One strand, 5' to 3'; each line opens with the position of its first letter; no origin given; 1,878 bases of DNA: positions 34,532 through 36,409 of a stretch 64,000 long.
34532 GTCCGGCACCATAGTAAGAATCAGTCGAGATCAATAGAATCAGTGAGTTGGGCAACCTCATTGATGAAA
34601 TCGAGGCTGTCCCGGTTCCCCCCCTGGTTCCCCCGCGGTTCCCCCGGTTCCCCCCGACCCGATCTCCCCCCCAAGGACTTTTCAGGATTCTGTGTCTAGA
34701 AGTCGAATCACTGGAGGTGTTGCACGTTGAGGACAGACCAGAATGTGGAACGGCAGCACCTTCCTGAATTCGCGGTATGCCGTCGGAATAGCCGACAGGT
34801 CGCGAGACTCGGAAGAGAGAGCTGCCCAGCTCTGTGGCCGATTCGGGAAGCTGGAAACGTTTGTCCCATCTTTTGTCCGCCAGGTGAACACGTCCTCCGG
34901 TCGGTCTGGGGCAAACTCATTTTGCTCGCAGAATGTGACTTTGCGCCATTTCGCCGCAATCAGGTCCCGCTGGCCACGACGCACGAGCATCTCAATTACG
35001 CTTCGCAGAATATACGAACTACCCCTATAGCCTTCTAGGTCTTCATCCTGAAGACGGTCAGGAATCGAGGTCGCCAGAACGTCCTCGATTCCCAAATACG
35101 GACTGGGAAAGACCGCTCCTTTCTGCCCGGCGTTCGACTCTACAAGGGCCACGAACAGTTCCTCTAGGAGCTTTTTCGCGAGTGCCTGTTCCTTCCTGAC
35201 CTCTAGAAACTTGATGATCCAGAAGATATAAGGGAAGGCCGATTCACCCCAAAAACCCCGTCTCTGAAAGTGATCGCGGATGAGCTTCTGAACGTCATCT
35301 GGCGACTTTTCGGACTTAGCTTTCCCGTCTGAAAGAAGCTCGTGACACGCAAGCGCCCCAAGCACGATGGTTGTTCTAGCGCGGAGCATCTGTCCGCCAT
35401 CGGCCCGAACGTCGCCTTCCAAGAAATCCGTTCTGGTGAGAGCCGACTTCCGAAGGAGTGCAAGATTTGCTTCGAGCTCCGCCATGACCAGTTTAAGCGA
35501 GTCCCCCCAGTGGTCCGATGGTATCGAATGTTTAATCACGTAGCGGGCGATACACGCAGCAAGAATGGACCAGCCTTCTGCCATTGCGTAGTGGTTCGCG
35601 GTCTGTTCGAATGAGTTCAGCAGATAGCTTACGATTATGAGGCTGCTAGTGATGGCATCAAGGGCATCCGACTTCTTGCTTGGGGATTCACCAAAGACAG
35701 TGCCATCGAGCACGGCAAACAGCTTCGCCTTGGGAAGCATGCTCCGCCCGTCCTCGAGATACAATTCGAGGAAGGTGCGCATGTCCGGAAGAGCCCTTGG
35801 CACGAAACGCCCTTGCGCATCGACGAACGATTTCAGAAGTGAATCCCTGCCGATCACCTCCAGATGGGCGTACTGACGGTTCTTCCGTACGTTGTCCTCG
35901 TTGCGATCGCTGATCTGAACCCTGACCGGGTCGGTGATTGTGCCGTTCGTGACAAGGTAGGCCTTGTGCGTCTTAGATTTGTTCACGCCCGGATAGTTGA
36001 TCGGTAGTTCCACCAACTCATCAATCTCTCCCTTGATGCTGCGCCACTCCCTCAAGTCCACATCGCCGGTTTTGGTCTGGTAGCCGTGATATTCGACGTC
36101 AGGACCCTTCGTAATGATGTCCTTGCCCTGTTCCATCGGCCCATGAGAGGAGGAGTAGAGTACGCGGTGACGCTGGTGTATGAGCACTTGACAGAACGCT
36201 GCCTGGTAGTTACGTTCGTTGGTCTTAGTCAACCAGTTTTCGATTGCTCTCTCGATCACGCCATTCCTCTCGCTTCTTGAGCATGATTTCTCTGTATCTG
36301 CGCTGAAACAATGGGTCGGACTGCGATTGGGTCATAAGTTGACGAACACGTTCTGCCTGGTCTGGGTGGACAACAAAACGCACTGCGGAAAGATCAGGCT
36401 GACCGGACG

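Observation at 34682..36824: Overlapping two-gene operon: unknown 199-aa protein + Mrr-like nuclease head on a 370-aa unassigned body (candidate undescribed defence-type module)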

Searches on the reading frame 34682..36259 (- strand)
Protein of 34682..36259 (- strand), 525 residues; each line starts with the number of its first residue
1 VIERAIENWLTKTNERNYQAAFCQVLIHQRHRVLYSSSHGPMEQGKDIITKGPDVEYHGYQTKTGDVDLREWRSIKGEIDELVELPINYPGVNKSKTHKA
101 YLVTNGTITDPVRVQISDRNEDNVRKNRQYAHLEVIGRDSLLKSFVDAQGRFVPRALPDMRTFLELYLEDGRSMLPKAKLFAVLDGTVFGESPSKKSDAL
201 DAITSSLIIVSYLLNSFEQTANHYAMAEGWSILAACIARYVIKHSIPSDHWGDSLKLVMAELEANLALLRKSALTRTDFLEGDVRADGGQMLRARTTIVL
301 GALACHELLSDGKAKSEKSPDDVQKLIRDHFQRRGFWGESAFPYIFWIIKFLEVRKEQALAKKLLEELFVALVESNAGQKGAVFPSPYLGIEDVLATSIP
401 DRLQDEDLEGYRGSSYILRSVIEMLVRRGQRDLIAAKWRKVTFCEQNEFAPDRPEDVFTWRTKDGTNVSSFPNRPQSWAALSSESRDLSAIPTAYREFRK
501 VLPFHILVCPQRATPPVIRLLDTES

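Call 4: search_protein_families(library=pfam, proteins=[window:34682-36259:-], max_evalue=1)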
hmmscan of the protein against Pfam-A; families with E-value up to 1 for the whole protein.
window:34682-36259:- (525 aa): 1 family
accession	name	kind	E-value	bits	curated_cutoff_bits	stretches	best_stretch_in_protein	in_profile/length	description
PF16922.11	SLD5_C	-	0.093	13.5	27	1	392-434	13-56/56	DNA replication complex GINS protein SLD5 C-terminus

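Call 5: search_protein_families(library=padloc, proteins=[window:34682-36259:-], max_evalue=1)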
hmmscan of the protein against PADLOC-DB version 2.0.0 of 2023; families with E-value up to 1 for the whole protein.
window:34682-36259:- (525 aa): 0 families

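Call 6: search_protein_families(library=ncbifam, proteins=[window:34682-36259:-], max_evalue=1)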
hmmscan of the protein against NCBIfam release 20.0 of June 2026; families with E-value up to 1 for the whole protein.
window:34682-36259:- (525 aa): 0 families

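Call 7: find_homologous_proteins(query=window:34682-36259:-)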
Query window:34682-36259:- (525 aa): 424 proteins with E <= 0.001 among 8000 candidates; the best 120 are listed.
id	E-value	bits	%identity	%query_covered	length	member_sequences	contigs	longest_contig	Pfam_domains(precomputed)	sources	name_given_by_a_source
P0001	0.0e+0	1194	100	100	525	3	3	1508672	-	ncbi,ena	-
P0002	5.2e-278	941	79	100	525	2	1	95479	-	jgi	-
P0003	3.0e-277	939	78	100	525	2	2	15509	-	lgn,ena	-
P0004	8.1e-273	924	77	100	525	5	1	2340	-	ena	-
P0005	5.0e-272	922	76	100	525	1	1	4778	-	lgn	-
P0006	1.2e-270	917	75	99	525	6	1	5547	-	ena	-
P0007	1.1e-266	904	74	100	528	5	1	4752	-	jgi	jgi:hypothetical protein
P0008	1.6e-266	903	74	100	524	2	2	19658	-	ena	-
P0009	6.5e-264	895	73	100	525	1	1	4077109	-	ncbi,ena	-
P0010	4.0e-263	892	73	99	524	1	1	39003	-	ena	-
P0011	1.4e-261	887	73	99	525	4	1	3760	-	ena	-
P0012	3.4e-261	886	73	100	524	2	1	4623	-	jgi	jgi:hypothetical protein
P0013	9.7e-260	881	73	100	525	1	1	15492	-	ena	-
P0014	6.1e-258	875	72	100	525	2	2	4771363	-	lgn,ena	-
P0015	7.8e-258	875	72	100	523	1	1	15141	-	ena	-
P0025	3.4e-213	728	61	100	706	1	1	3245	-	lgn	-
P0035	1.1e-158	548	49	99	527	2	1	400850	-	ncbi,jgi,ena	ncbi:MAG: hypothetical protein ABSB22_25125 [Thermodesulfobacteriota bacterium]|jgi:hypothetical pro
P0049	3.1e-153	530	47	100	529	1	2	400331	-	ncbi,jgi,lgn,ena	-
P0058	8.1e-151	522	48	100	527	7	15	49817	-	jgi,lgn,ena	-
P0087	5.4e-138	479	43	99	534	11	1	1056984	-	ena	-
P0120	9.1e-127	442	43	99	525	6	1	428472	-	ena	-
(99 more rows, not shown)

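Call 15: find_encoding_contigs(protein=P0009, flank=10000, max_places=2)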
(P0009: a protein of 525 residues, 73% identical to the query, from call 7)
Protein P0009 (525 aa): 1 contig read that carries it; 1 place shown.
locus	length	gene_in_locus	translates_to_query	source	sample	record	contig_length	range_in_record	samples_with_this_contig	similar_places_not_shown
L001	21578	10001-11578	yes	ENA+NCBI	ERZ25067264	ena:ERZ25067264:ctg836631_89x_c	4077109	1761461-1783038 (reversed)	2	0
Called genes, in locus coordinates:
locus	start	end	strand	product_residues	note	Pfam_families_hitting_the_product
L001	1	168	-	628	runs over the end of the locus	PF00890:FAD_binding_2 (weak), PF01134:GIDA (weak), PF01266:DAO, PF07992:Pyr_redox_2 (weak), PF12831:FAD_oxidored, PF13450:NAD_binding_8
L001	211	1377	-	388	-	PF13091:PLDc_2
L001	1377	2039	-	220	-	PF11867:T1RH-like_C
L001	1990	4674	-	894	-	PF04313:HSDR_N, PF04851:ResIII, PF18766:SWI2_SNF2, PF22679:T1R_D3-like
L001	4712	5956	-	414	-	PF01420:Methylase_S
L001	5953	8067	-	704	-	PF12161:HsdM_N, PF02384:N6_Mtase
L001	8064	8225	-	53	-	-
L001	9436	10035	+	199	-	-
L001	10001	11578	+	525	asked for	-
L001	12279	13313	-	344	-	PF00579:tRNA-synt_1b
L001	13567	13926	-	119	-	PF00903:Glyoxalase, PF18029:Glyoxalase_6 (weak), PF19581:Glyoxalase_7 (weak)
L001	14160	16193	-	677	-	PF00324:AA_permease, PF03845:Spore_permease (weak), PF13520:AA_permease_2, PF02254:TrkA_N, PF02080:TrkA_C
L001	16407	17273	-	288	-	PF02811:PHP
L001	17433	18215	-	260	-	PF00106:adh_short, PF08659:KR (weak), PF23441:SDR (faint), PF13561:adh_short_C2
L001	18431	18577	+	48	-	-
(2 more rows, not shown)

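Call 16: find_encoding_contigs(protein=P0035, flank=10000, max_places=2)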
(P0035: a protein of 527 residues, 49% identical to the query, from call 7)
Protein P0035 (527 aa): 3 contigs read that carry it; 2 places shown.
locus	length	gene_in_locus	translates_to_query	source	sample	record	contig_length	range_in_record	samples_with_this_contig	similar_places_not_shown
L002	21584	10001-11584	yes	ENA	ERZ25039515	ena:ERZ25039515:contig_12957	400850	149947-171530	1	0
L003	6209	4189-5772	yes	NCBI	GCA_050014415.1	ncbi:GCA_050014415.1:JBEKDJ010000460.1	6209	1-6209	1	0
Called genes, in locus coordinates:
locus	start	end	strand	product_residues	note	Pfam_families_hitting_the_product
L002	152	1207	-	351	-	PF00701:DHDPS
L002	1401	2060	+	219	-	PF01726:LexA_DNA_bind, PF00717:Peptidase_S24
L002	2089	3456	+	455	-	PF01555:N6_N4_Mtase (weak)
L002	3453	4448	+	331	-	PF09571:RE_XcyI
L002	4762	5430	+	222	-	PF26345:ScoMcrA_N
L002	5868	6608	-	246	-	PF01695:IstB_IS21, PF13191:AAA_16 (weak), PF20720:nSTAND3 (faint)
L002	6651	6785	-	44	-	-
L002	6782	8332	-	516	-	PF04545:Sigma70_r4 (weak), PF08281:Sigma70_r4_2 (weak), PF13384:HTH_23 (faint), PF13551:HTH_29 (faint), PF22483:Mu-transpos_C_2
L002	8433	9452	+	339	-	-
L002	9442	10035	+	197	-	-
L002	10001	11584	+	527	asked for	-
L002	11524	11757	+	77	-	-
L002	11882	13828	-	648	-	PF04434:SWIM (weak)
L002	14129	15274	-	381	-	PF13173:AAA_14, PF13635:DUF4143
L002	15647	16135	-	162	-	PF02464:CinA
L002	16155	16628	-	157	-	PF04608:PgpA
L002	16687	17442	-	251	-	PF00977:His_biosynth, PF02581:TMP-TENI (faint), PF03060:NMO (faint), PF05690:ThiG (faint)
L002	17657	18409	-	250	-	PF00977:His_biosynth, PF03060:NMO (faint), PF01207:Dus (weak)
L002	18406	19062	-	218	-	-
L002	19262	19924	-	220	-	PF00923:TAL_FSA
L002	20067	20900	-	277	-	PF00793:DAHP_synth_1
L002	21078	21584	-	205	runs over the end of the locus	PF00117:GATase, PF01174:SNO (faint)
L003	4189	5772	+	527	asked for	-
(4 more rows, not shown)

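Call 17: find_encoding_contigs(protein=P0087, flank=10000, max_places=2)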
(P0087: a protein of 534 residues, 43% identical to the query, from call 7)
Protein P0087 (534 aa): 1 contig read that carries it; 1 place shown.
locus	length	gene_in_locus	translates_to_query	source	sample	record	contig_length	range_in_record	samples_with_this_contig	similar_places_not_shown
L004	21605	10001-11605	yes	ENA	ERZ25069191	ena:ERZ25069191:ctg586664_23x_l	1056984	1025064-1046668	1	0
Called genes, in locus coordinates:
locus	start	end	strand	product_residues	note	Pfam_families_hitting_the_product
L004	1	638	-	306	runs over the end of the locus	-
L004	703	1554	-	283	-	PF02353:CMAS (weak), PF13489:Methyltransf_23, PF08241:Methyltransf_11, PF08242:Methyltransf_12, PF13649:Methyltransf_25, PF13847:Methyltransf_31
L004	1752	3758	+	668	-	PF03571:Peptidase_M49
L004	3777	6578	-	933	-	PF01738:DLH (faint), PF00326:Peptidase_S9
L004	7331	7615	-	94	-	-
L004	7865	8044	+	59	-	PF01527:HTH_Tnp_1 (weak)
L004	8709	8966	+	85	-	PF00665:rve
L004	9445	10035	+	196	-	-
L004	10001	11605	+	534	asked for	-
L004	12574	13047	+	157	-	PF03449:GreA_GreB_N, PF01272:GreA_GreB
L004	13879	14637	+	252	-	PF13175:AAA_15 (faint), PF00005:ABC_tran, PF13304:AAA_21 (weak)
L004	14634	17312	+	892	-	PF13346:ABC2_membrane_5 (weak), PF23357:DUF7088, PF09822:ABC_transp_aux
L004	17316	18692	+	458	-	PF14238:DUF4340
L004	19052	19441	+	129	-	PF05013:FGase (weak)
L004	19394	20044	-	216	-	PF13276:HTH_21 (weak), PF00665:rve (weak), PF13683:rve_3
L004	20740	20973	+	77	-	-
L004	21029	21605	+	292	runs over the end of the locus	-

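Call 18: predict_structure(alignment_id=A1)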
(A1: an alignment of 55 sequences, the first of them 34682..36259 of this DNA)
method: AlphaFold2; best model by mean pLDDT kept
length: 525 residues; sequences in the alignment: 55
mean_pLDDT: 88.4   pTM: 0.88
mean pLDDT of the five models: 88.4, 88.4, 88.1, 86.7, 86.1
residues with pLDDT >= 90: 334; 70-90: 152; 50-70: 30; < 50: 9
segments of 3 or more residues with pLDDT < 50: 312-316
pLDDT, mean of each block of 10 residues (from residue 1): 83 87 90 77 77 90 93 92 87 85 94 94 91 93 86 67 86 90 88 85 89 91 95 97 92 92 92 85 61 92 90 59 94 92 98 95 97 87 87 82 71 93 96 96 93 95 92 90 93 94 96 95 76
secondary structure, 60 per line:
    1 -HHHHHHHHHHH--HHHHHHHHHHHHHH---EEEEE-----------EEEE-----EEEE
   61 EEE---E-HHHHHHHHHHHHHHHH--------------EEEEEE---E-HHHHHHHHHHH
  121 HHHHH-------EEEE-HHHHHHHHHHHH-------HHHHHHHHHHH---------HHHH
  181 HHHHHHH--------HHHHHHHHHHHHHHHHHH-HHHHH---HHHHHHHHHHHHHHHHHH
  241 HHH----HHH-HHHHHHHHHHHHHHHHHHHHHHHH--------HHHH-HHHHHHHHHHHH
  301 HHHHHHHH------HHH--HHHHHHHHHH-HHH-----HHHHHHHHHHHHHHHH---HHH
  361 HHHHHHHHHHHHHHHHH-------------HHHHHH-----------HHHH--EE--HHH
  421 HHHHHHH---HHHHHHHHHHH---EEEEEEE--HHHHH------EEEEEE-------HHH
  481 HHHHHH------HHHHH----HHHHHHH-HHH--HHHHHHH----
elements in order: H2-12 H15-28 E32-36 E48-51 E57-63 H69-84 E99-104 H110-125 E133-136 H138-149 H157-167 H177-187 H196-213 H215-219 H223-243 H252-275 H284-287 H289-308 H320-329 H339-354 H358-377 H391-396 H408-411 H418-427 H431-441 E445-451 H454-458 E465-470 H478-486 H493-497 H502-508 H515-521

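Call 24: fold_search(model_id=the predicted structure, library=pdb)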
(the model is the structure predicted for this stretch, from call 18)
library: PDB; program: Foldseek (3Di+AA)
matches with E <= 10: 322; with E <= 0.001: 0
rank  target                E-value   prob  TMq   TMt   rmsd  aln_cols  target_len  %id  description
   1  9rtt_Q                1.5e-01  0.16  0.13  0.09  22.4       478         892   12  Activated Elongation Complex with IWS1 and ELOF1 (released 2025-09-03)
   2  2vld_B                2.4e-01  0.99  0.15  0.31   4.6       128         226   16  crystal structure of a repair endonuclease from Pyrococcus abyssi (released 2009-05-19)
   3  8cwy_A                3.5e-01  0.21  0.16  0.18  19.2       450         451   10  Accurate computational design of genetically encoded 3D protein crystals (released 2023-11-01)
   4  2vld_A                3.8e-01  0.99  0.15  0.31   4.6       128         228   16  crystal structure of a repair endonuclease from Pyrococcus abyssi (released 2009-05-19)
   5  5f0k_C                3.8e-01  0.18  0.16  0.18  21.7       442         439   11  Structure of VPS35 N terminal region (released 2016-12-07)
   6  7t1s_B                4.9e-01  0.28  0.14  0.24  14.8       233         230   16  Crystal structure of a bacterial sterol transporter (released 2022-12-14)
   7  3edt_D                5.6e-01  0.54  0.22  0.35  14.4       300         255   13  Crystal structure of the mutated S328N hKLC2 TPR domain (released 2009-02-10)
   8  8cws_A                5.6e-01  0.15  0.16  0.17  19.5       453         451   10  Accurate computational design of genetically encoded 3D protein crystals (released 2023-11-01)
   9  9a0j_G                5.8e-01  0.16  0.18  0.15  19.4       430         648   14  Deep learning enables the atomic structure determination of the Fanconi Anemia core complex from cryoEM (released 2020-09-15)
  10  5a7d_H                6.4e-01  0.16  0.17  0.23  20.4       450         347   11  Tetrameric assembly of LGN with Inscuteable (released 2016-08-03)
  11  5f0k_D                6.6e-01  0.15  0.16  0.18  20.6       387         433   11  Structure of VPS35 N terminal region (released 2016-12-07)
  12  8gel_A                7.2e-01  0.08  0.10  0.11  22.2       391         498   14  Cryo-EM structure of synthetic tetrameric building block sC4 (released 2024-03-13)
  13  5gke_A                7.8e-01  0.98  0.16  0.32   4.0       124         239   13  Structure of EndoMS-dsDNA1 complex (released 2016-11-02)
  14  4gpk_I                7.8e-01  0.16  0.18  0.24  20.6       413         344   12  Crystal structure of NprR in complex with its cognate peptide NprX (released 2013-07-03)
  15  9f8w_A                8.2e-01  0.20  0.18  0.26  13.9       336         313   12  Crystal structure of the apo Pex5 peroxisomal cargo receptor from Trypanosoma brucei (released 2024-10-02)
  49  6wxw_A                2.2e+00  0.80  0.12  0.16   5.4        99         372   17  crystal structure of apo Card1 (released 2020-12-30)
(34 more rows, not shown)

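Call 28: find_encoding_contigs(protein=P0001, flank=10000, max_places=3)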
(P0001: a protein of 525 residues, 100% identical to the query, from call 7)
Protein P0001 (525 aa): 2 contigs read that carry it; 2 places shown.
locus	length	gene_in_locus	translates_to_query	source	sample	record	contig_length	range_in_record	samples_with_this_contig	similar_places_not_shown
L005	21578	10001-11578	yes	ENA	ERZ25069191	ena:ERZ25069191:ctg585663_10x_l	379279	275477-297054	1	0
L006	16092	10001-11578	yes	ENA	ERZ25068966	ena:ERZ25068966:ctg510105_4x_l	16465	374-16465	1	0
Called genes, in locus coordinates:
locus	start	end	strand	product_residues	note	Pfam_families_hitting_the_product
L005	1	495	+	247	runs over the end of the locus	PF00731:AIRC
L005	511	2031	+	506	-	PF20154:LNT_N, PF00795:CN_hydrolase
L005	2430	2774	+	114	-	-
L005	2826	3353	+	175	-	PF13384:HTH_23, PF13518:HTH_28, PF13551:HTH_29, PF13565:HTH_32, PF13592:HTH_33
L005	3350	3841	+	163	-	PF13358:DDE_3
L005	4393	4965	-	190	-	PF13801:Metal_resist, PF16231:DUF4890 (weak), PF07813:LTXXQ (weak)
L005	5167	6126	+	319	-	PF20030:bpMoxR, PF01078:Mg_chelatase (faint), PF05496:RuvB_N (faint), PF00004:AAA (weak), PF07726:AAA_3, PF07728:AAA_5, PF17863:AAA_lid_2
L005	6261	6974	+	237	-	PF00857:Isochorismatase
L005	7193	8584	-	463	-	PF00884:Sulfatase, PF16347:SGSH_C (weak), PF14707:Sulfatase_C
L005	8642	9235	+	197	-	PF17863:AAA_lid_2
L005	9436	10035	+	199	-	-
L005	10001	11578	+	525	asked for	-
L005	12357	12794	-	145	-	PF13358:DDE_3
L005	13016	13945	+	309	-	-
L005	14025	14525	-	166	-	PF02604:PhdYeFM_antitox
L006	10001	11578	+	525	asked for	-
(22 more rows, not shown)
